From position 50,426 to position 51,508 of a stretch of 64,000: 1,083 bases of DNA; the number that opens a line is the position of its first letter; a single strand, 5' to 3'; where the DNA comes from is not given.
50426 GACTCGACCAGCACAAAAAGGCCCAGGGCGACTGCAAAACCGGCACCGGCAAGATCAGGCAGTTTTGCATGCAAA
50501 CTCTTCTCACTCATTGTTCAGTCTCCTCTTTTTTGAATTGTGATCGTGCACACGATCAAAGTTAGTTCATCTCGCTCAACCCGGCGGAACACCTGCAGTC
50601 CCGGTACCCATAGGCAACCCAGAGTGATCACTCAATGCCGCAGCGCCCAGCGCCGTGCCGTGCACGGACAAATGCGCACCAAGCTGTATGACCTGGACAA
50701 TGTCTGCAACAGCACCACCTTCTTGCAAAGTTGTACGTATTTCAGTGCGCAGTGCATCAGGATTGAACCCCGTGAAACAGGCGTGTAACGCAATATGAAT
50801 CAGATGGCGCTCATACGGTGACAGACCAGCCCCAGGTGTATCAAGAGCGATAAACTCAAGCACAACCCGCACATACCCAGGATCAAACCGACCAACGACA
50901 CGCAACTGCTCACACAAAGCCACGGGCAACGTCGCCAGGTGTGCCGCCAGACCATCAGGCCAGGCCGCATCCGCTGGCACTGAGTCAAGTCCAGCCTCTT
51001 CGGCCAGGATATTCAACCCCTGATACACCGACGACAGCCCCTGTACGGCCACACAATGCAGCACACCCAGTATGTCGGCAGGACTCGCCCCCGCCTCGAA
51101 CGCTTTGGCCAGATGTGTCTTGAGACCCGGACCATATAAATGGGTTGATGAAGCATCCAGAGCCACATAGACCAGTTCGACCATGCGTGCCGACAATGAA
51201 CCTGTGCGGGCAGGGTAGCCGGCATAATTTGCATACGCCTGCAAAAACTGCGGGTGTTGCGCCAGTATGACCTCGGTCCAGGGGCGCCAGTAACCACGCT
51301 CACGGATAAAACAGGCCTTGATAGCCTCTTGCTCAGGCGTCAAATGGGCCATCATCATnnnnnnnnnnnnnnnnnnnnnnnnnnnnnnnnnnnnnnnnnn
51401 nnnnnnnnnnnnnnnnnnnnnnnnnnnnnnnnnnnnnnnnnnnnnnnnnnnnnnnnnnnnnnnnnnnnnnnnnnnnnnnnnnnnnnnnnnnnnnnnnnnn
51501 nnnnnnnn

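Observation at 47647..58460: Ten-gene minus-strand acyl-CoA operon combining an ADP-forming CoA ligase, paired ACADs, three SDRs, a CMD-family protein and tctBA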

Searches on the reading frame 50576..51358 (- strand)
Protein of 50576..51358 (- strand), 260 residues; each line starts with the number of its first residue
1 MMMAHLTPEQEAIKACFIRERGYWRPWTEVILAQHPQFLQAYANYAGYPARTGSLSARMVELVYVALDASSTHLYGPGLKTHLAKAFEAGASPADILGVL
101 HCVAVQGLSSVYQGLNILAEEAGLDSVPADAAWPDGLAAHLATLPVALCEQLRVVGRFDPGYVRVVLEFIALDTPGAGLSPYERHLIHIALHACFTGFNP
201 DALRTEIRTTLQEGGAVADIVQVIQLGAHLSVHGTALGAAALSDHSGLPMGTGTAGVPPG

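Call 4: search_protein_families(library=pfam, proteins=[window:50576-51358:-])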
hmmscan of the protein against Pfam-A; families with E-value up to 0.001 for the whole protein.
window:50576-51358:- (260 aa): 1 family
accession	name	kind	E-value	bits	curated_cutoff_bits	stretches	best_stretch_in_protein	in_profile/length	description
PF02627.25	CMD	-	1.5e-08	34.9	23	1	36-105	1-68/84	Carboxymuconolactone decarboxylase family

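Call 5: search_protein_families(library=ncbifam, proteins=[window:50576-51358:-])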
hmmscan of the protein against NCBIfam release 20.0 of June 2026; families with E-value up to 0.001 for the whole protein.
window:50576-51358:- (260 aa): 1 family
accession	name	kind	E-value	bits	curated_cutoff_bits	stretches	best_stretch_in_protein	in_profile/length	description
TIGR02425.1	decarb_PcaC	equivalog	9.3e-05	22.6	155.7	0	178-227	52-99/123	4-carboxymuconolactone decarboxylase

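Call 10: find_homologous_proteins(query=window:50576-51358:-)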
Query window:50576-51358:- (260 aa): 423 proteins with E <= 0.001 among 5826 candidates; the best 120 are listed.
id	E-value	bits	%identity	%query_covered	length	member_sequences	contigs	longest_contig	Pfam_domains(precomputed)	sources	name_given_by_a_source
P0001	7.6e-168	575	100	100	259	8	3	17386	PF02627.26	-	-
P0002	1.6e-79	285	60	93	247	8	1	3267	PF02627.26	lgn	-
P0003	4.1e-79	284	58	93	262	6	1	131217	PF02627.26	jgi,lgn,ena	-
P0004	3.1e-78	281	57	95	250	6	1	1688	PF02627.26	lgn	-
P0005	6.1e-78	280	59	93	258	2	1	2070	PF02627.26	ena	-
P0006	1.8e-76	275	57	93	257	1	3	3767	PF02627.26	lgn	-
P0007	2.5e-76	275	56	93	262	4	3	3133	PF02627.26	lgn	-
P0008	1.0e-75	273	57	96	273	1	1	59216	PF02627.26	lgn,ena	-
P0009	1.9e-75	272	54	95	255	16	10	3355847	PF02627.26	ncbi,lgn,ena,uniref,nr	ncbi:carboxymuconolactone decarboxylase family protein [Gemmobacter sp.]|uniref:carboxymuconolactone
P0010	3.7e-75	271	56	93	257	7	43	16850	PF02627.26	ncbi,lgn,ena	-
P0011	5.4e-75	271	54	97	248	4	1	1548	PF02627.26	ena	-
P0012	5.9e-75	270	57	93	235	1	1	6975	PF02627.26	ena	-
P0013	7.8e-75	270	55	96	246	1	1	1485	PF02627.26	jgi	-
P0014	8.3e-75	270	58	89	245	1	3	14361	PF02627.26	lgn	-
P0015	1.7e-74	269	56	90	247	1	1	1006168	PF02627.26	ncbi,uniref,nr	ncbi:carboxymuconolactone decarboxylase family protein [Ramlibacter rhizophilus]|uniref:Carboxymucon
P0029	6.7e-73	264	57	89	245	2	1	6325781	PF02627.26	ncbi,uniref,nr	ncbi:carboxymuconolactone decarboxylase family protein [Hydrogenophaga sp. BPS33]|uniref:carboxymuco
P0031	1.3e-72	263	56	93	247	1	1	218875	PF02627.26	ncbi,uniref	ncbi:carboxymuconolactone decarboxylase family protein [Paraburkholderia nemoris]|uniref:carboxymuco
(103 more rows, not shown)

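Call 11: find_encoding_contigs(protein=P0029, flank=10000, max_places=2)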
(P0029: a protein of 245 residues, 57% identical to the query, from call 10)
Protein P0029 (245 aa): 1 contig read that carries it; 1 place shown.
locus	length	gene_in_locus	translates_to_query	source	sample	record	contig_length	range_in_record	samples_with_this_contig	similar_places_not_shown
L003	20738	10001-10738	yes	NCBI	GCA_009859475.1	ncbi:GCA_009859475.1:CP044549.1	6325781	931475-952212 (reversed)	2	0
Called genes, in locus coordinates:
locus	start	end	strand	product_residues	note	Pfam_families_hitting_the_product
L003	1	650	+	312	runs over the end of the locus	PF00126:HTH_1, PF03466:LysR_substrate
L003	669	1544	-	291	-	PF08450:SGL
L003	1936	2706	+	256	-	PF00378:ECH_1, PF16113:ECH_2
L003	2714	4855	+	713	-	PF02629:CoA_binding, PF13380:CoA_binding_2, PF13607:Succ_CoA_lig, PF13549:ATP-grasp_5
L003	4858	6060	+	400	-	PF02771:Acyl-CoA_dh_N, PF02770:Acyl-CoA_dh_M, PF00441:Acyl-CoA_dh_1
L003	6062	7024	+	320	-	PF00441:Acyl-CoA_dh_1, PF08028:Acyl-CoA_dh_2 (weak)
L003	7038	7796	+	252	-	PF00106:adh_short, PF08659:KR (weak), PF13561:adh_short_C2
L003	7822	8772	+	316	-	PF03401:TctC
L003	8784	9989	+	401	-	PF00106:adh_short, PF01370:Epimerase (weak), PF08659:KR (weak), PF13561:adh_short_C2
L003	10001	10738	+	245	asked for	PF02627:CMD (faint)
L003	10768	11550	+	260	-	PF00378:ECH_1, PF16113:ECH_2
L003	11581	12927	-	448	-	PF00884:Sulfatase, PF16347:SGSH_C (weak)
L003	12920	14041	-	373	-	PF03401:TctC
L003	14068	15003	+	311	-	PF00126:HTH_1, PF03466:LysR_substrate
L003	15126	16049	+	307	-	PF01171:ATP_bind_3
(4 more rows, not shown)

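Call 12: find_encoding_contigs(protein=P0009, flank=10000, max_places=2)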
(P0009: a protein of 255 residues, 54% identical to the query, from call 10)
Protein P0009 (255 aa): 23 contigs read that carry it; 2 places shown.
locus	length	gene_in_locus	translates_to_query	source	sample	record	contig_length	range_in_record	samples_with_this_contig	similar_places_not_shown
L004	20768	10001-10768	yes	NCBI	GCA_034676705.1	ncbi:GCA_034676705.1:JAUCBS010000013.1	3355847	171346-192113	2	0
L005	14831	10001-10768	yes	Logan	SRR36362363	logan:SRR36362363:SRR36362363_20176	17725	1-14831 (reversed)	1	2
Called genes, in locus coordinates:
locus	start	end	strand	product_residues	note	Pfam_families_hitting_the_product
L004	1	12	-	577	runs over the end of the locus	PF03485:Arg_tRNA_synt_N, PF00750:tRNA-synt_1d, PF01921:tRNA-synt_1f (faint), PF00133:tRNA-synt_1 (faint), PF01406:tRNA-synt_1e (faint), PF05746:DALR_1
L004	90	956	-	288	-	PF08450:SGL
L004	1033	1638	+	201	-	PF00440:TetR_N, PF08360:TetR_C_5 (faint), PF17932:TetR_C_24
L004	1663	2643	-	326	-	PF03401:TctC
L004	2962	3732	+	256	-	PF00378:ECH_1, PF16113:ECH_2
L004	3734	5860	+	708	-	PF02629:CoA_binding, PF13380:CoA_binding_2, PF13607:Succ_CoA_lig, PF13549:ATP-grasp_5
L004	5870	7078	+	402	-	PF02771:Acyl-CoA_dh_N, PF02770:Acyl-CoA_dh_M, PF00441:Acyl-CoA_dh_1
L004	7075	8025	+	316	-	PF00441:Acyl-CoA_dh_1, PF08028:Acyl-CoA_dh_2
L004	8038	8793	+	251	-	PF00106:adh_short, PF08659:KR (weak), PF13561:adh_short_C2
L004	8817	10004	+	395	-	PF00106:adh_short, PF08659:KR, PF13561:adh_short_C2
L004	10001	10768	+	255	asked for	PF02627:CMD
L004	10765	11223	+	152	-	PF07331:TctB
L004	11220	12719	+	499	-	PF01970:TctA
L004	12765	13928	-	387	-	PF02515:CoA_transf_3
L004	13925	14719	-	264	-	PF01613:Flavin_Reduct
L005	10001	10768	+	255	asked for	PF02627:CMD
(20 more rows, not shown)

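Call 13: find_encoding_contigs(protein=P0031, flank=10000, max_places=2)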
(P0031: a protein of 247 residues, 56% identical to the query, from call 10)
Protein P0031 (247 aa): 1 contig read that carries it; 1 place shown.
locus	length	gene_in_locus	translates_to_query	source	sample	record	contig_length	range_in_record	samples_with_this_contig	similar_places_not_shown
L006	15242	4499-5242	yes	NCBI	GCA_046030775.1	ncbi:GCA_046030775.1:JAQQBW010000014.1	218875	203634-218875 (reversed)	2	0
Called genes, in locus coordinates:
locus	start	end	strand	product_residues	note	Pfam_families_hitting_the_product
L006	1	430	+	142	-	PF02882:THF_DHG_CYH_C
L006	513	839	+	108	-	PF00117:GATase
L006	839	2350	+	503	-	PF04715:, PF00425:Chorismate_bind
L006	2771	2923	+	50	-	-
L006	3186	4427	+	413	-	PF00106:adh_short, PF13561:adh_short_C2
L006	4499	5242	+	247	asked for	PF02627:CMD (faint)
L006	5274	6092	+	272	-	PF00106:adh_short, PF01370:Epimerase (faint), PF08659:KR, PF13561:adh_short_C2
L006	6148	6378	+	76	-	-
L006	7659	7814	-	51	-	-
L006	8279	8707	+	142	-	PF20432:Xre-like-HTH, PF09722:Xre_MbcA_ParS_C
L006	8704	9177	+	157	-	PF08808:RES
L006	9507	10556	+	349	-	PF17761:DUF1016_N, PF06250:YhcG_C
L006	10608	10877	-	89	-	PF07369:DUF1488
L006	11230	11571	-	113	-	PF05016:ParE_toxin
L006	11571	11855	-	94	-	PF02604:PhdYeFM_antitox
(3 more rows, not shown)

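Call 16: search_solved_structures(query=window:50576-51358:-, max_evalue=1)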
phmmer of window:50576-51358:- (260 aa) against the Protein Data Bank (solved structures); distinct sequences matched with E-value up to 1: 2.
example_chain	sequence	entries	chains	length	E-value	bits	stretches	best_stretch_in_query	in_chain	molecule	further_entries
2q0t_A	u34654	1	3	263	2.7e-36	128.9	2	8-118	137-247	Putative gamma-carboxymuconolactone decarboxylase subunit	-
8qz4_C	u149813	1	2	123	0.34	13.8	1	2-36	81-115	Nanobody 76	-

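Call 23: find_related_loci(query=A1, collection=genome_contigs, flank=10000)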
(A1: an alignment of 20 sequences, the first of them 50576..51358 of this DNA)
Query A1 (260 aa) in genome_contigs; peptide patterns used: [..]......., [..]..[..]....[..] (x = any residue, [..] = any of these).
214 stretches matched a pattern; 126 encode a relative of the query (tblastn E <= 1e-3); the best 80 are kept; 80 distinct loci.
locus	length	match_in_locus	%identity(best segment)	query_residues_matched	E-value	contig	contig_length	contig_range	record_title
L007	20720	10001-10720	58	3-245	3e-84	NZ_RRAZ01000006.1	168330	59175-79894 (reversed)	Falsigemmobacter faecalis strain YIM 102744-1 Scaffold6, whole genome shotgun sequence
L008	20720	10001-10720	57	3-245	1e-82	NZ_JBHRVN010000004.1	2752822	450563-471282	Falsigemmobacter intermedius strain CCM 8510 contig_2, whole genome shotgun sequence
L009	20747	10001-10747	53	2-258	6e-79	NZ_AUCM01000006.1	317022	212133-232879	Gemmobacter nectariphilus DSM 15620 G481DRAFT_scaffold00005.5_C, whole genome shotgun sequence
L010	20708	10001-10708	58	9-244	1e-78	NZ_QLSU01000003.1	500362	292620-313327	Paraburkholderia unamae strain CATux-332 Ga0215848_103, whole genome shotgun sequence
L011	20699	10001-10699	56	9-244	4e-78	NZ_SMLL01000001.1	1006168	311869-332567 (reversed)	Ramlibacter rhizophilus strain CCTCC AB2015357 contig1, whole genome shotgun sequence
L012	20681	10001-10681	56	10-239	9e-77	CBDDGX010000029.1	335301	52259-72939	MAG: Polaromonas sp. isolate ac4bd620-03e0-486a-8c28-c53d76f83517 genome assembly, contig: contig_29, whole genome shotg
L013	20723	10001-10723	57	3-244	1e-76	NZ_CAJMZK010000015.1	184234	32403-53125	Paraburkholderia sp. J67 15, whole genome shotgun sequence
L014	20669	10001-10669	57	13-239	1e-76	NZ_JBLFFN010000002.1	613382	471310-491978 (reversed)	Variovorax sp. DT-64 NODE_2_length_613382_cov_198.986759, whole genome shotgun sequence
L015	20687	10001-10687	55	8-239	1e-76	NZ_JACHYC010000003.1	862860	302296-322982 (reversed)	Variovorax sp. Sphag1AA Ga0365386_03, whole genome shotgun sequence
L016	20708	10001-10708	56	9-244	2e-76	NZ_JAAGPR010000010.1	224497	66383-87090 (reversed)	Paraburkholderia sp. Ac-20340 NODE_9_length_224497_cov_24.581825/0, whole genome shotgun sequence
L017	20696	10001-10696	57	10-244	2e-76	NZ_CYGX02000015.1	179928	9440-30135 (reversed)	Paraburkholderia ribeironis strain STM 7296, whole genome shotgun sequence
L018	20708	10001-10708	54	9-247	2e-76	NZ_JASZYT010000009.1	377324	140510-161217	Variovorax saccharolyticus strain J22R187 L64629_9, whole genome shotgun sequence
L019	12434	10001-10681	55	9-239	1e-75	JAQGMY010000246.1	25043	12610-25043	MAG: Ramlibacter sp. isolate RYN_573 scaffold_2908350, whole genome shotgun sequence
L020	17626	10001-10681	55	10-239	9e-76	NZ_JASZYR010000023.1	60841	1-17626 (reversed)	Variovorax sp. J22P240 L64577_23, whole genome shotgun sequence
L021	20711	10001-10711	56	3-242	6e-76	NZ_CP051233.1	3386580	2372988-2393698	MAG: Thalassovita sp. isolate m4 chromosome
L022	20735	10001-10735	53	2-244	2e-75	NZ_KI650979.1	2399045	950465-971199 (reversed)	Advenella kashmirensis W13003 scaffold_01, whole genome shotgun sequence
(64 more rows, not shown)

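Call 52: search_dna_similar(query=window:50576-51358:-, collection=plasmids, mode=protein, max_rows=30, max_evalue=1e-30)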
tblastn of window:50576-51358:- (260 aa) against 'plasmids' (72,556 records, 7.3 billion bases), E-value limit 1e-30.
Records with a match: 2; places in all: 2; records where one place covers at least 80% of the query: 2.
Best place of each record, by identity: <60% 2.
By first word of the organism name: Sulfitobacter 1; Novosphingobium 1.
By predicted mobility (MOB-suite, as given by PLSDB): non-mobilizable 2.
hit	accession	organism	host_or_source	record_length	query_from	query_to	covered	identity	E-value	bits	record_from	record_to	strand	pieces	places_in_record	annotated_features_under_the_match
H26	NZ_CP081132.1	Sulfitobacter sp. W074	-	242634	6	244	92%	52.4%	1e-70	242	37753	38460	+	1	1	SDR family oxidoreductase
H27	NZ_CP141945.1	Novosphingobium sp. RL4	Rheum palmatum L.,Single ...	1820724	9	242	90%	36.4%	3e-36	143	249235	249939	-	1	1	none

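Call 74: search_protein_families(library=pfam, proteins=[L010:7081-8730:+, L010:580-2079:-, L010:2030-3121:-, L010:3300-4559:-, L010:12448-14745:+, L022:10854-11819:+, L010:19996-20706:+, L014:10766-11434:+, L022:14117-14788:-])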
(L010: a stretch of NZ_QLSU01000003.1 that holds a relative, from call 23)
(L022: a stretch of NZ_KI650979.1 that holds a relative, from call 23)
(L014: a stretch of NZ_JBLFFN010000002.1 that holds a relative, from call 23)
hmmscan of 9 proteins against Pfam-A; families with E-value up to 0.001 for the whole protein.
L010:7081-8730:+ (549 aa): 2 families
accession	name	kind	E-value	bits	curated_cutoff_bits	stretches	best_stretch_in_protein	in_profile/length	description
PF00501.34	AMP-binding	-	1.1e-73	248.7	29.9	1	17-404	2-384/384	AMP-binding enzyme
PF13193.12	AMP-binding_C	-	4.7e-18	66.3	24.5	1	453-527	2-76/76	AMP-binding enzyme C-terminal domain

L010:580-2079:- (499 aa): 1 family
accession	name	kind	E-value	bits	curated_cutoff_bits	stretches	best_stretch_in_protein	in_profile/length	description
PF00171.27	Aldedh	-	3.6e-164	547.1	23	1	35-494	1-461/461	Aldehyde dehydrogenase family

L010:2030-3121:- (363 aa): 4 families
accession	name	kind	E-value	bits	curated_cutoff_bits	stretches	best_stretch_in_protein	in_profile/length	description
PF00107.32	ADH_zinc_N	-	2.3e-27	96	31.8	1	191-317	1-127/129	Zinc-binding dehydrogenase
PF08240.17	ADH_N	-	7.1e-24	84.5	23.5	1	31-148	3-100/104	Alcohol dehydrogenase GroES-like domain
PF13602.12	ADH_zinc_N_2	-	9.5e-09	36.7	27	1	224-353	1-134/134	Zinc-binding dehydrogenase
PF02254.24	TrkA_N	-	0.00031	21.5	23.8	1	184-227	1-42/116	TrkA-N domain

L010:3300-4559:- (419 aa): 2 families
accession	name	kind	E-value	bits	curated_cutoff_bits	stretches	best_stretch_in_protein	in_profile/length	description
PF13609.12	Porin_4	-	1.3e-42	147.1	27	1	29-384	1-308/310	Gram-negative porin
PF00267.27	Porin_1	-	5.5e-12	46.2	23.7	1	86-382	28-312/337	Gram-negative porin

L010:12448-14745:+ (765 aa): 3 families
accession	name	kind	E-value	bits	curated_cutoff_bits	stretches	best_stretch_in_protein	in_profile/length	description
PF00441.29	Acyl-CoA_dh_1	-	1.6e-31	109.9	22.4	2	621-748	7-132/150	Acyl-CoA dehydrogenase, C-terminal domain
PF02770.24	Acyl-CoA_dh_M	-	9.5e-22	77.4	33.3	1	131-212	1-80/97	Acyl-CoA dehydrogenase, middle domain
PF02771.21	Acyl-CoA_dh_N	-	3.4e-17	63.3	22.9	1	16-126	7-112/113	Acyl-CoA dehydrogenase, N-terminal domain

L022:10854-11819:+ (321 aa): 2 families
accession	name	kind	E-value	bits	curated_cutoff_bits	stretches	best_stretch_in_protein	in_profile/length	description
PF03061.28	4HBT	-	5.6e-09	36.6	20.6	1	262-311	28-78/79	Thioesterase superfamily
PF13622.12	4HBT_3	-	4e-07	30.6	24.3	1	241-317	8-81/83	Acyl-CoA thioesterase N-terminal domain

L010:19996-20706:+ (237 aa): 4 families
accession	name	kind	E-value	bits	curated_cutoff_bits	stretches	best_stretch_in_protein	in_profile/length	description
PF00005.33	ABC_tran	-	6.1e-24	85.6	25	1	40-181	1-136/137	ABC transporter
PF13304.12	AAA_21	-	1.9e-06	28.6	27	0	52-71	1-20/304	AAA domain, putative AbiEii toxin, Type IV TA system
PF02463.25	SMC_N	-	6.8e-06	26.1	40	0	51-202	25-189/220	RecF/RecN/SMC N terminal domain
PF13476.12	AAA_23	-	0.00017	22.7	27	1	25-70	2-39/201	AAA domain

L014:10766-11434:+ (222 aa): 1 family
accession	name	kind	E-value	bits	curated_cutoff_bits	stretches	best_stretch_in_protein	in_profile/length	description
PF03458.18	Gly_transporter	-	6e-42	141.8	23.5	2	111-185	2-77/78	Glycine transporter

L022:14117-14788:- (223 aa): 2 families
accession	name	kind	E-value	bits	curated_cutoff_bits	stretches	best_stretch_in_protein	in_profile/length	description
PF02777.23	Sod_Fe_C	-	6.1e-40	135.8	20.9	1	116-217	1-102/102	Iron/manganese superoxide dismutases, C-terminal domain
PF00081.27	Sod_Fe_N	-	9.7e-33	112.9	27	1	22-109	1-82/82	Iron/manganese superoxide dismutases, alpha-hairpin domain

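Call 86: predict_structure(alignment_id=A1)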
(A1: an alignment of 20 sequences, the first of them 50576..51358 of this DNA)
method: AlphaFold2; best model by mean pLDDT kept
length: 260 residues; sequences in the alignment: 20
mean_pLDDT: 84.8   pTM: 0.80
mean pLDDT of the five models: 84.8, 84.4, 83.9, 82.3, 71.3
residues with pLDDT >= 90: 104; 70-90: 127; 50-70: 20; < 50: 9
segments of 3 or more residues with pLDDT < 50: 254-260
pLDDT, mean of each block of 10 residues (from residue 1): 80 94 86 91 88 95 92 78 94 93 89 88 77 77 86 88 86 75 94 87 93 96 89 74 73 45
secondary structure, 60 per line:
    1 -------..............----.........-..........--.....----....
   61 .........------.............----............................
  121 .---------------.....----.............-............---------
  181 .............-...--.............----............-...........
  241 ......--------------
elements in order: H8-21 H26-34 H36-45 H48-52 H57-69 H76-88 H93-121 H137-141 H146-158 H160-171 H181-193 H200-212 H217-228 H230-246

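Call 88: fold_search(model_id=the predicted structure, library=pdb)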
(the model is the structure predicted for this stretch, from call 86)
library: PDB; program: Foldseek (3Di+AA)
matches with E <= 10: 302; with E <= 0.001: 2
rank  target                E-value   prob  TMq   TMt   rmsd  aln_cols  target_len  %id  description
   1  2q0t_A                1.0e-10  1.00  0.66  0.66   6.2       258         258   26  Crystal structure of a putative gamma-carboxymuconolactone decarboxylase subunit (bxe_b0980) from burkholderia xenovor (released 2007-06-12)
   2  2q0t_B                1.3e-10  1.00  0.67  0.69   4.9       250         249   25  Crystal structure of a putative gamma-carboxymuconolactone decarboxylase subunit (bxe_b0980) from burkholderia xenovor (released 2007-06-12)
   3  1knc_A                2.2e-02  1.00  0.48  0.68   6.9       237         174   16  Structure of AhpD from Mycobacterium tuberculosis, a novel enzyme with thioredoxin-like activity. (released 2002-01-23)
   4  1knc_C                4.2e-02  1.00  0.49  0.70   6.7       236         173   16  Structure of AhpD from Mycobacterium tuberculosis, a novel enzyme with thioredoxin-like activity. (released 2002-01-23)
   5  1me5_A                4.7e-02  1.00  0.47  0.66   4.7       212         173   16  Crystal Structure of Mycobacterium Tuberculosis Alkylperoxidase AhpD H132Q Mutant (released 2002-09-11)
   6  1gu9_A                6.8e-02  1.00  0.49  0.71   5.9       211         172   18  Crystal Structure of Mycobacterium tuberculosis Alkylperoxidase AhpD (released 2002-02-14)
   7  3c1l_E                6.8e-02  1.00  0.39  0.53  11.6       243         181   15  Crystal structure of an antioxidant defense protein (mlr4105) from mesorhizobium loti maff303099 at 2.00 A resolution (released 2008-02-05)
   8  1gu9_C                7.4e-02  1.00  0.46  0.67   6.4       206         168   16  Crystal Structure of Mycobacterium tuberculosis Alkylperoxidase AhpD (released 2002-02-14)
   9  1gu9_F                8.2e-02  1.00  0.48  0.71   6.6       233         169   17  Crystal Structure of Mycobacterium tuberculosis Alkylperoxidase AhpD (released 2002-02-14)
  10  1lw1_A                9.4e-02  1.00  0.49  0.70   4.9       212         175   16  Crystal Structure Of Mycobacterium Tuberculosis Alkylperoxidase Ahpd H137F mutant (released 2002-07-17)
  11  1lw1_C                1.2e-01  1.00  0.46  0.66   6.3       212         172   16  Crystal Structure Of Mycobacterium Tuberculosis Alkylperoxidase Ahpd H137F mutant (released 2002-07-17)
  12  1gu9_L                1.3e-01  1.00  0.49  0.71   4.8       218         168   16  Crystal Structure of Mycobacterium tuberculosis Alkylperoxidase AhpD (released 2002-02-14)
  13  6k40_A                2.0e-01  0.93  0.33  0.43  12.4       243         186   14  Crystal structure of alkyl hydroperoxide reductase from D. radiodurans R1 (released 2020-05-27)
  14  7y4r_E                2.1e-01  0.99  0.27  0.56   8.6       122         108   24  Structure of RclX (released 2023-07-05)
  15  6k40_B                2.1e-01  0.94  0.34  0.45  11.5       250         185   13  Crystal structure of alkyl hydroperoxide reductase from D. radiodurans R1 (released 2020-05-27)
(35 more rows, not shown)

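Call 94: get_annotated_region(hit=H27, flank=15000)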
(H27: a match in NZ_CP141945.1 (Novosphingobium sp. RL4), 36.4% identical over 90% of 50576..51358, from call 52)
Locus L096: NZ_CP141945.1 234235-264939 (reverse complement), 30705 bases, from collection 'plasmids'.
description: Novosphingobium sp. RL4 plasmid unnamed, complete sequence
organism: Novosphingobium sp. RL4 (NCBI taxid 3109595)
taxonomy: Bacteria; Pseudomonadota; Alphaproteobacteria; Sphingomonadales; Sphingomonadaceae; Novosphingobium; Novosphingobium sp. RL4
host: -; source: Rheum palmatum L.,Single bacteria,rhizosphere soil; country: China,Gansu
typing (MOB-suite, as given by PLSDB): non-mobilizable; replicon rep_cluster_545
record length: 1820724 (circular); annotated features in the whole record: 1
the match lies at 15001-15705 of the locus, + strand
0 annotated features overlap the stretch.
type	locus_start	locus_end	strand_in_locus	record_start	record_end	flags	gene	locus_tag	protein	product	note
